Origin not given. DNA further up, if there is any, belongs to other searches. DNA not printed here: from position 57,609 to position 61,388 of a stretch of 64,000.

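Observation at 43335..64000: Six-gene tandem array (plus two inverted copies at 2.1-9.7 kb) of 'variable head / constant stalk' T9SS surface proteins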

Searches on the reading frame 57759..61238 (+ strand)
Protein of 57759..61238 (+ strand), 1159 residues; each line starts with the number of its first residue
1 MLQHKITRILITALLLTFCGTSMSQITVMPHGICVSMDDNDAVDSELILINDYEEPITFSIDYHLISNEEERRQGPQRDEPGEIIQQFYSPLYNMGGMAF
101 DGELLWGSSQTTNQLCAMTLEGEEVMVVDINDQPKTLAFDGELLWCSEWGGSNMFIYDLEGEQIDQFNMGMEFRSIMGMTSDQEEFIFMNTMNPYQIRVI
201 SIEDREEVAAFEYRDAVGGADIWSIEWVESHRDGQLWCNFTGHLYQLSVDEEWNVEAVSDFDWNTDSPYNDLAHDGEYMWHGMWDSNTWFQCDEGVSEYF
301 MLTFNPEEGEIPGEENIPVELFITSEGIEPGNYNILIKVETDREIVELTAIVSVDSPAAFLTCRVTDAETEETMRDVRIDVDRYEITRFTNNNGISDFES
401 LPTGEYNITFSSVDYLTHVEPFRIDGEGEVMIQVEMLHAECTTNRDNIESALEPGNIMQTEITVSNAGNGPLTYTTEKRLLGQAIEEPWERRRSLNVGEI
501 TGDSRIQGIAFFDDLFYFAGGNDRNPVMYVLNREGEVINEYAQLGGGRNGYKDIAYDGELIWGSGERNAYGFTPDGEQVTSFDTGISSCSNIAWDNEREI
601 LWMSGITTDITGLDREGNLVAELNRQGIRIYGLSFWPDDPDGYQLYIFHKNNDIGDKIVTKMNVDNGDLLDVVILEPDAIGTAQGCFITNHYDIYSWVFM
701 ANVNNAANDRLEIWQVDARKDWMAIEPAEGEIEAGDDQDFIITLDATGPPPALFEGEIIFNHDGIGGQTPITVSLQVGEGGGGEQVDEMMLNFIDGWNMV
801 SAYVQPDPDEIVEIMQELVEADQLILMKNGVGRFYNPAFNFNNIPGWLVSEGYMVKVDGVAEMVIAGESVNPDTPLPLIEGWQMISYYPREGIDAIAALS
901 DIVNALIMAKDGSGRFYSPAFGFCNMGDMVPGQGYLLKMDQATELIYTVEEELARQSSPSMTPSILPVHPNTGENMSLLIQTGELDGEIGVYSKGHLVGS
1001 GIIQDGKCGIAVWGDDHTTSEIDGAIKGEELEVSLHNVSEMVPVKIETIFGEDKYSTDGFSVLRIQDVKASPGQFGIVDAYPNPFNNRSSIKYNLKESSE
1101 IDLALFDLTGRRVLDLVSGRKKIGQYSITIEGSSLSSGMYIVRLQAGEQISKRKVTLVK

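Call 4: search_protein_families(library=pfam, proteins=[window:57759-61238:+], max_evalue=0.01)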
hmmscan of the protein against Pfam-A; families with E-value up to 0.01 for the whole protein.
window:57759-61238:+ (1159 aa): 5 families
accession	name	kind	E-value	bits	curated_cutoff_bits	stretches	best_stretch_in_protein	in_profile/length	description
PF18962.6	Por_Secre_tail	-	7.2e-12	45.9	27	1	1081-1155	2-73/75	Secretion system C-terminal sorting domain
PF13715.12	CarbopepD_reg_2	-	3.3e-05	24.3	32.2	1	364-437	4-77/88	CarboxypepD_reg-like domain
PF13620.12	CarboxypepD_reg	-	0.00012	22.8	32.3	1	363-434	4-79/82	Carboxypeptidase regulatory-like domain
PF22544.2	HYDIN_VesB_CFA65-like_Ig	-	0.0066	17.1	25.5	0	703-772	27-96/100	HYDIN/CFA65/VesB-like, Ig-like domain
PF21959.2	DUF6923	-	0.0082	16.4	27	0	513-583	97-168/234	Repeat of unknown function (DUF6923)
